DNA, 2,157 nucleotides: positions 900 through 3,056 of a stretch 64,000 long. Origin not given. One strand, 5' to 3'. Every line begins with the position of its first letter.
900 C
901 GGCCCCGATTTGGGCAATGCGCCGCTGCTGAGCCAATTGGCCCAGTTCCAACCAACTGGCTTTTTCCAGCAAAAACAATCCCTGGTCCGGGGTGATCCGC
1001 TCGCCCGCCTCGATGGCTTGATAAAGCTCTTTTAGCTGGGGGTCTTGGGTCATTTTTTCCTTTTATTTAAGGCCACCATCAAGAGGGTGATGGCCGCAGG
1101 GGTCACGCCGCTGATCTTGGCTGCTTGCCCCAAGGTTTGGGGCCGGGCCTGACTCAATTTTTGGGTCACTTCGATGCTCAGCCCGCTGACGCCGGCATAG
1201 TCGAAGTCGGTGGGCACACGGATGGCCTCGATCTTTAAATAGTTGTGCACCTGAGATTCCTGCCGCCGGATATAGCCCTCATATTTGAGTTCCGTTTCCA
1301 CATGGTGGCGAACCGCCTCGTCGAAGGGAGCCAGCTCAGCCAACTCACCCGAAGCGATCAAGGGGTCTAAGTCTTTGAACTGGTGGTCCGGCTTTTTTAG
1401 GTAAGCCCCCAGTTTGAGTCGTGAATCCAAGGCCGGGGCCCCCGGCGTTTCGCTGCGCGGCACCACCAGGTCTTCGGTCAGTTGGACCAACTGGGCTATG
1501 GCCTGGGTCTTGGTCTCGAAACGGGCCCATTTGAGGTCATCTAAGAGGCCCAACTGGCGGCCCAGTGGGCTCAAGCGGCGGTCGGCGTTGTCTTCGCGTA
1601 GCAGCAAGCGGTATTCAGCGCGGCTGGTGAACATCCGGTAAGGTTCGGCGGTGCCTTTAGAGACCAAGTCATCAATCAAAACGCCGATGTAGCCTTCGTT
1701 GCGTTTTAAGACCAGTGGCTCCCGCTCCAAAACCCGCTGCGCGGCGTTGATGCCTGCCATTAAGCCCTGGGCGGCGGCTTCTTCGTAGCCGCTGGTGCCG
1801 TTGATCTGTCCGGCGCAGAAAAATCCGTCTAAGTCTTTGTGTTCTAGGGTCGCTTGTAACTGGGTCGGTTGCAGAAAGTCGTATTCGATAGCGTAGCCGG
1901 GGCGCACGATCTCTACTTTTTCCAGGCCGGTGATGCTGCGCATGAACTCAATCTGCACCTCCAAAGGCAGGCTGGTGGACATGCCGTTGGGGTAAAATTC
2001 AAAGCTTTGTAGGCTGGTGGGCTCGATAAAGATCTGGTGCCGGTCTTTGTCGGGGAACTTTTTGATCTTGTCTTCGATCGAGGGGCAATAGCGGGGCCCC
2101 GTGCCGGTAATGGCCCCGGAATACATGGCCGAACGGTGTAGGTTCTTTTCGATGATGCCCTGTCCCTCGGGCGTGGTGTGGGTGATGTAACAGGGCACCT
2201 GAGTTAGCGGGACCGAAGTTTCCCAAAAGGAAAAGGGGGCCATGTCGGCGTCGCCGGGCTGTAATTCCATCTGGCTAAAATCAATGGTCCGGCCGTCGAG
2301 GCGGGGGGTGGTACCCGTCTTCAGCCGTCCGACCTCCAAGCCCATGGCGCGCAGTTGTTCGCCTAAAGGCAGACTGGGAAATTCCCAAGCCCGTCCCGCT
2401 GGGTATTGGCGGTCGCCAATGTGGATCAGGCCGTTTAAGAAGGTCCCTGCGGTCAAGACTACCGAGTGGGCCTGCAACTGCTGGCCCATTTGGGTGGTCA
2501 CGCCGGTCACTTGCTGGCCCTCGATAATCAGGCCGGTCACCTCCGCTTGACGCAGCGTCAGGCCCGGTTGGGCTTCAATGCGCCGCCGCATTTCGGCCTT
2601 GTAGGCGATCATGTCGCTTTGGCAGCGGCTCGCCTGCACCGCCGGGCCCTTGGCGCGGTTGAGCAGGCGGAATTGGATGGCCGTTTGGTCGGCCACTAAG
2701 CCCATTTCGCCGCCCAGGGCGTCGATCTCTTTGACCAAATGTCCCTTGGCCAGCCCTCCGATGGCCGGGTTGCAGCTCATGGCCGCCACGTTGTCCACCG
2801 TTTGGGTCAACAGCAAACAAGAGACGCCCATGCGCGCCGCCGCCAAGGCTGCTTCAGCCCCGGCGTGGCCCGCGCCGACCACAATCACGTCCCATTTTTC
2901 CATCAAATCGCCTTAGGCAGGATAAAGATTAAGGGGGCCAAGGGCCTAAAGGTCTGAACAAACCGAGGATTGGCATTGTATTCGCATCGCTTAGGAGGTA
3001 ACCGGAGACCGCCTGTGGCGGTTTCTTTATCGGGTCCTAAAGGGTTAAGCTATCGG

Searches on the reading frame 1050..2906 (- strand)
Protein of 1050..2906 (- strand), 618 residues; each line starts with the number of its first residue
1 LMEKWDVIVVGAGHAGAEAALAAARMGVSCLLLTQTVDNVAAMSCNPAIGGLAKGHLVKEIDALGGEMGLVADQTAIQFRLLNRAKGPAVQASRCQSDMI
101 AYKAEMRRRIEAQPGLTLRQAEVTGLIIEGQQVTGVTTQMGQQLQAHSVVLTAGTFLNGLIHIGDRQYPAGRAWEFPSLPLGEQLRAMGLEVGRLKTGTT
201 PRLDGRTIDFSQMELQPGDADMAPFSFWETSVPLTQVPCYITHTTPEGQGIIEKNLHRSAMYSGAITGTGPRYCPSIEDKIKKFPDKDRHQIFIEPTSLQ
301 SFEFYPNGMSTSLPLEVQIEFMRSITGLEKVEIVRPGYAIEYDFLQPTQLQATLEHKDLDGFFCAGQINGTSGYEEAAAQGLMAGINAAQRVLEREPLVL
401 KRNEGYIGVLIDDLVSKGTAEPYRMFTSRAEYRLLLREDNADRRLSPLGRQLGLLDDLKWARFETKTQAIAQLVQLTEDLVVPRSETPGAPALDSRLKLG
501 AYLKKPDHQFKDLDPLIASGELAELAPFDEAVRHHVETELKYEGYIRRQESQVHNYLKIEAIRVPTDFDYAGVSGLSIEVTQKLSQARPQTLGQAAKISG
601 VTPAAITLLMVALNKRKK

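Call 24: search_protein_families(library=pfam, proteins=[window:1050-2906:-], max_evalue=0.001)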
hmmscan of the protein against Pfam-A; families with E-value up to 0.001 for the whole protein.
window:1050-2906:- (618 aa): 7 families
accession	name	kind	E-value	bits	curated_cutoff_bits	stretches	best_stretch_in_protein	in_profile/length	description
PF01134.28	GIDA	-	3.7e-163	543.6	22.1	1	6-395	1-390/391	Glucose inhibited division protein A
PF13932.14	SAM_GIDA_C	-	2.9e-22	78.7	27.1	1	557-610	4-57/57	tRNA modifying enzyme MnmG/GidA C-terminal helical bundle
PF21680.2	GIDA_C_1st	-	9.5e-12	46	24.7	1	459-550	3-96/96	tRNA modifying enzyme MnmG/GidA C-terminal helical domain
PF01266.30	DAO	-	8.2e-07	29.3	27.9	1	104-207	153-265/353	FAD dependent oxidoreductase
PF12831.13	FAD_oxidored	-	1.2e-06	28.5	27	1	6-147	1-138/416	FAD dependent oxidoreductase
PF00890.30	FAD_binding_2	-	0.00014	21.7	20.4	1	6-37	1-32/414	FAD binding domain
PF07992.20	Pyr_redox_2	-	0.00025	21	26.1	0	6-154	2-108/291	Pyridine nucleotide-disulphide oxidoreductase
